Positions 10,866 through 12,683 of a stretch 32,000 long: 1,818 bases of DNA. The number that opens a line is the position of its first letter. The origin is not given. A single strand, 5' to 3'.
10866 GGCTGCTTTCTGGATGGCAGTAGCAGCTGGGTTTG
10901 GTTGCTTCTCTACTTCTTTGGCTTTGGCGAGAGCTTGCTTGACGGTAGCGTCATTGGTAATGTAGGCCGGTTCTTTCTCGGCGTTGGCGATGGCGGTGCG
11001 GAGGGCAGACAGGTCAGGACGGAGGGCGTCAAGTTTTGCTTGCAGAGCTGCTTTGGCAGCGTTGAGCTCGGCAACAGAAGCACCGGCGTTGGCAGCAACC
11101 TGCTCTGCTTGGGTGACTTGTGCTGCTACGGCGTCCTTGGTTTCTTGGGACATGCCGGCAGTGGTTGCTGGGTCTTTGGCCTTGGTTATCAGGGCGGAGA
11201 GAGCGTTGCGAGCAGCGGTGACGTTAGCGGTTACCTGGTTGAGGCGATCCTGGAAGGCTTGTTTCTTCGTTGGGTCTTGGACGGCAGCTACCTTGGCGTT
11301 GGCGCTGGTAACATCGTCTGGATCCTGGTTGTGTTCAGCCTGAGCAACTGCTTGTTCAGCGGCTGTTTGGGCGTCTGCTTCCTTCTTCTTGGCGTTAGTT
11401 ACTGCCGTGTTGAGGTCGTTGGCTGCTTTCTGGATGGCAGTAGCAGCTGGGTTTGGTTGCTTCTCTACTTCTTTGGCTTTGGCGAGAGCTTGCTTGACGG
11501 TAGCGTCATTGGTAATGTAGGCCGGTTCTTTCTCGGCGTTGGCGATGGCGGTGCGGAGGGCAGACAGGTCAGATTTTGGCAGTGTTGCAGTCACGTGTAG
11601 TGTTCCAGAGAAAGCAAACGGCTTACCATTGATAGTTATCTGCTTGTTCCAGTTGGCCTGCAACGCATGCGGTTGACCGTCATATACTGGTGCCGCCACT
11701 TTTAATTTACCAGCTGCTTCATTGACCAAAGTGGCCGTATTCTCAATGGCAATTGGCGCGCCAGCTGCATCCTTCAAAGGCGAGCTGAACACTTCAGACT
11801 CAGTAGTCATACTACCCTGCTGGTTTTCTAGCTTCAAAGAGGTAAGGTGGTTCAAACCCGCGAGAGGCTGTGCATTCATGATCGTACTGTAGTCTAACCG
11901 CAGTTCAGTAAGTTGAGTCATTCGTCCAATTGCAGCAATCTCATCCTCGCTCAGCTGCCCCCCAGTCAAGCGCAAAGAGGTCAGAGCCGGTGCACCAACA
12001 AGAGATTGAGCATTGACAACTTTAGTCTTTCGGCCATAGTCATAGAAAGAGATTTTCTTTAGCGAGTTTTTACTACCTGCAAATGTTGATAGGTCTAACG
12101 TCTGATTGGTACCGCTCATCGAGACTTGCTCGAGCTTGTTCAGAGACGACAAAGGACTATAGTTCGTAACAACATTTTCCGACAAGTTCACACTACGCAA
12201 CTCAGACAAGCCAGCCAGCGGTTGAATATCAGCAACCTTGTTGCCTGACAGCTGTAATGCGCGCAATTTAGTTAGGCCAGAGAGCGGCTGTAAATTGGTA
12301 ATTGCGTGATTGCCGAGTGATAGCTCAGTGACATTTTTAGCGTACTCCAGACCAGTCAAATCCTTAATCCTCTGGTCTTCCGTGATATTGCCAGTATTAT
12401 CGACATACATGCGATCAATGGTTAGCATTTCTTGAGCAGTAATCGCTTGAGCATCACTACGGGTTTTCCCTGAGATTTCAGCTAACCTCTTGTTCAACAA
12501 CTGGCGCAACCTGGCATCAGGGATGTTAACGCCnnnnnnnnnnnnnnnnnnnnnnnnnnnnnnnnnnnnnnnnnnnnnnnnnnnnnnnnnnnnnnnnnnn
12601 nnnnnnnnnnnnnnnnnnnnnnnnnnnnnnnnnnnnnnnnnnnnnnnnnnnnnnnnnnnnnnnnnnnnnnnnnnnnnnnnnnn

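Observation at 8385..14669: Giant LAXTG-anchored beta-helix + LRR + stalk surface protein: candidate adhesin / host-contact protein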

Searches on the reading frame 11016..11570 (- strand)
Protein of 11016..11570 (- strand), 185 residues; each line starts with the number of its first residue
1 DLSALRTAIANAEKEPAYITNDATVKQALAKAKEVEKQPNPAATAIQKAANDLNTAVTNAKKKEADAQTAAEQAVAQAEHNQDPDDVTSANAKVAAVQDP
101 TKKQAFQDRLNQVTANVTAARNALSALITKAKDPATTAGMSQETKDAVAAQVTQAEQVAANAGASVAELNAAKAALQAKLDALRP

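Call 76: search_solved_structures(query=A5, max_evalue=1)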
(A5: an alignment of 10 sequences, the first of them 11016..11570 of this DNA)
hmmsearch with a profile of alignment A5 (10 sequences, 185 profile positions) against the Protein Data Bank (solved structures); distinct sequences matched with E-value up to 1: 5.
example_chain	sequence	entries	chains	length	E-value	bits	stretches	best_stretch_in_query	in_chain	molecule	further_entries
6gv8_A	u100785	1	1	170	0.0016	21.8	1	41-178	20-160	Hyperosmolarity resistance protein Emb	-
6z35_A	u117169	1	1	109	0.06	16.6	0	82-128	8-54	Maquette 2-1ip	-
6jlc_A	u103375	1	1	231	0.14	15.4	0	139-179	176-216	CAMP factor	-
2jnk_A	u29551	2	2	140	0.26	14.5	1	143-180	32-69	Hyalurononglucosaminidase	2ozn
6y07_A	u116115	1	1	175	0.55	13.5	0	83-132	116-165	sohair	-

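Call 77: search_protein_families(library=pfam, alignment_id=A5, max_evalue=1)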
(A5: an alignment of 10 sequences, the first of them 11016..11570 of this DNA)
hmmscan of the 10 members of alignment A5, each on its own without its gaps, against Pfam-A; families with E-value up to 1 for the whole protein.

A. member 1, window:11016-11570:- (185 aa): 1 family
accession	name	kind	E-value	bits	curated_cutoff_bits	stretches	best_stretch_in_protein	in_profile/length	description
PF07889.17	DUF1664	-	0.1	13.1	34.6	1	107-183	47-120/124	Protein of unknown function (DUF1664)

B. families by the number of members that match (of 10 scanned): 50 families (the first 25 are shown)
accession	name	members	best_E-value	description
PF07554.19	FIVAR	7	2.6e-11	FIVAR domain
PF03915.18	AIP3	2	0.026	Actin interacting protein 3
PF07889.17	DUF1664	2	0.1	Protein of unknown function (DUF1664)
PF17001.10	T3SS_basalb_I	2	0.12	Type III secretion basal body protein I, YscI, HrpB, PscI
PF04513.17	Baculo_PEP_C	2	0.15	Baculovirus polyhedron envelope protein, PEP, C terminus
PF04065.20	Not3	2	0.26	Not1 N-terminal domain, CCR4-Not complex component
PF23735.1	KIF9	1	0.0015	Kinesin-like protein KIF9 domain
PF09762.14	CCDC93_CC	1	0.0021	CCDC93 coiled-coil domain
PF18829.7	Importin_rep_6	1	0.0022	Importin repeat 6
PF02604.26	PhdYeFM_antitox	1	0.0053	Antitoxin Phd_YefM, type II toxin-antitoxin system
PF19962.4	EAD9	1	0.0065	Effector-associated domain 9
PF20492.3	ERM_helical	1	0.0075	Ezrin/radixin/moesin, alpha-helical domain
PF11997.14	DUF3492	1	0.012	Domain of unknown function (DUF3492)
PF08824.15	Serine_rich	1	0.023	Serine rich protein interaction domain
PF16331.10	TolA_bind_tri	1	0.024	TolA binding protein trimerisation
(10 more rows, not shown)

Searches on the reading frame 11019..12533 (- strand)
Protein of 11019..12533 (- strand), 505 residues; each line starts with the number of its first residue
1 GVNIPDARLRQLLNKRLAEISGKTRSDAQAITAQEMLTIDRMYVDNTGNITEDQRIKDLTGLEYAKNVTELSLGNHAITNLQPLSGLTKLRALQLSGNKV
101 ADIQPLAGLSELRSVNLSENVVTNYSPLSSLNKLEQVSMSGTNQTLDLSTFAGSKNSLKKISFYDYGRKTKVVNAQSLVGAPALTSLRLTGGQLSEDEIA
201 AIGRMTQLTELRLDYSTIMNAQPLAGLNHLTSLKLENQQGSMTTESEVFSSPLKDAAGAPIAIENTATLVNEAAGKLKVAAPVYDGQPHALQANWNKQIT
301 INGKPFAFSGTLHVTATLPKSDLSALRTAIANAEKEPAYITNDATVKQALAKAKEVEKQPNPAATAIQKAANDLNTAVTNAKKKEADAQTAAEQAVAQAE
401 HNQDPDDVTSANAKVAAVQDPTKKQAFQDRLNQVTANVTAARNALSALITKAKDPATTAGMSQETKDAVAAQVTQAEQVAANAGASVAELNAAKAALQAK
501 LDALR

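Call 55: predict_structure(alignment_id=A3)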
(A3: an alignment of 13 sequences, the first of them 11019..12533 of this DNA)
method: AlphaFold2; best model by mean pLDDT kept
length: 505 residues; sequences in the alignment: 13
mean_pLDDT: 95.1   pTM: 0.72
mean pLDDT of the five models: 95.1, 94.4, 94.2, 93.6, 93.2
residues with pLDDT >= 90: 465; 70-90: 39; 50-70: 1; < 50: 0
segments of 3 or more residues with pLDDT < 50: none
pLDDT, mean of each block of 10 residues (from residue 1): 94 96 95 97 87 91 97 96 97 96 96 97 95 97 95 96 95 97 97 96 97 96 95 96 96 96 97 95 93 97 95 96 94 97 97 94 90 97 97 98 95 97 97 96 96 88 88 95 95 95 80
secondary structure, 60 per line:
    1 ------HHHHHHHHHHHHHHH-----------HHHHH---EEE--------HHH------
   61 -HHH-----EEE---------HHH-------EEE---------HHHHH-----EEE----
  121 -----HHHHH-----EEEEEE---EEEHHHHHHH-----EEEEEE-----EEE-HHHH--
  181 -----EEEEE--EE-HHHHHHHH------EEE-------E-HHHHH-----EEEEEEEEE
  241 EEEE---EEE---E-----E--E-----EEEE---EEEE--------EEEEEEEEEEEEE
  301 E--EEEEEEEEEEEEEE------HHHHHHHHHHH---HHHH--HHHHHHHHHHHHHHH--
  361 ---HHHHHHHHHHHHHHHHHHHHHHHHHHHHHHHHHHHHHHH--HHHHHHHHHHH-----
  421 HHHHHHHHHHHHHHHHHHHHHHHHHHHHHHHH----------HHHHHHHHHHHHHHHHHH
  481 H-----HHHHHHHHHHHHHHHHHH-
elements in order: H7-21 H33-37 E41-43 E70-72 E92-94 H104-108 E114-116 H126-130 E136-141 E145-147 H148-154 E160-165 E171-173 H175-178 E186-190 H196-203 E210-212 H222-226 E232-244 E248-250 E269-272 E276-279 E288-301 E304-317 H324-334 H338-341 H344-358 H364-402 H405-415 H421-452 H463-481 H487-504

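Call 60: fold_search(model_id=the predicted structure, library=pdb)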
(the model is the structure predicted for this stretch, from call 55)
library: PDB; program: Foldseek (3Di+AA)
matches with E <= 10: 1117; with E <= 0.001: 313
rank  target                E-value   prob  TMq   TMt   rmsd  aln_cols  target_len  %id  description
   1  1h6u                  5.7e-19  1.00  0.54  0.85   3.4       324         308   23  Internalin H: crystal structure of fused N-terminal domains. (released 2001-10-11)
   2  4aw4_B                1.5e-18  1.00  0.53  0.86   2.4       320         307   25  Engineered variant of Listeria monocytogenes InlB internalin domain with an additional leucine rich repeat inserted (released 2012-08-15)
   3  8h64_G                4.4e-18  1.00  0.24  0.26  13.7       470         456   18  Crystal structure of Internalin A from Listeria monocytogenes with nanobody VHH24 bound (released 2023-10-04)
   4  2wqu_B                4.6e-18  1.00  0.44  0.73   5.1       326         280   21  Internalin domain of Listeria monocytogenes InlB: triclinic crystal form (released 2009-11-10)
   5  4aw4_A                7.2e-18  1.00  0.53  0.87   2.3       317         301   25  Engineered variant of Listeria monocytogenes InlB internalin domain with an additional leucine rich repeat inserted (released 2012-08-15)
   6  2wqw_A                9.7e-18  1.00  0.46  0.76   4.9       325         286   22  DOUBLE-DISULFIDE CROSS-LINKED CRYSTAL DIMER of the Listeria monocytogenes InlB internalin domain (released 2009-11-10)
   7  8h62_A                4.1e-17  1.00  0.21  0.22  13.7       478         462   18  Crystal structure of Internalin A from Listeria monocytogenes with human E-cadherin EC12 (released 2023-10-04)
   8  8h64_C                5.0e-17  1.00  0.24  0.26  13.9       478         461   18  Crystal structure of Internalin A from Listeria monocytogenes with nanobody VHH24 bound (released 2023-10-04)
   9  2omx_A                5.0e-17  1.00  0.22  0.24  14.2       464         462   19  Crystal structure of InlA S192N G194S+S/hEC1 complex (released 2007-08-28)
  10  2wqv_A                6.1e-17  1.00  0.46  0.78   3.3       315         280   22  Internalin domain of Listeria monocytogenes InlB: rhombohedral crystal form (released 2009-11-10)
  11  2omu_A                6.7e-17  1.00  0.20  0.22  13.7       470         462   18  Crystal structure of InlA G194S+S Y369S/hEC1 complex (released 2007-08-28)
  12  9qr4_A                7.4e-17  1.00  0.46  0.63   4.0       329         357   21  InlB392_T336Y: T336Y variant of Listeria monocytogenes InlB (internalin B) residues 36-392 (released 2025-12-03)
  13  8h64_A                7.8e-17  1.00  0.24  0.26  13.7       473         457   18  Crystal structure of Internalin A from Listeria monocytogenes with nanobody VHH24 bound (released 2023-10-04)
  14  7pv9_A                8.2e-17  1.00  0.47  0.64   4.0       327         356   22  Listeria monocytogene InlB (internalin B) residues 36-392 (internalin domain and B-repeat) (released 2022-01-26)
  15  2omw_A                8.6e-17  1.00  0.23  0.24  14.2       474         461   18  Crystal structure of InlA S192N Y369S/mEC1 complex (released 2007-06-05)
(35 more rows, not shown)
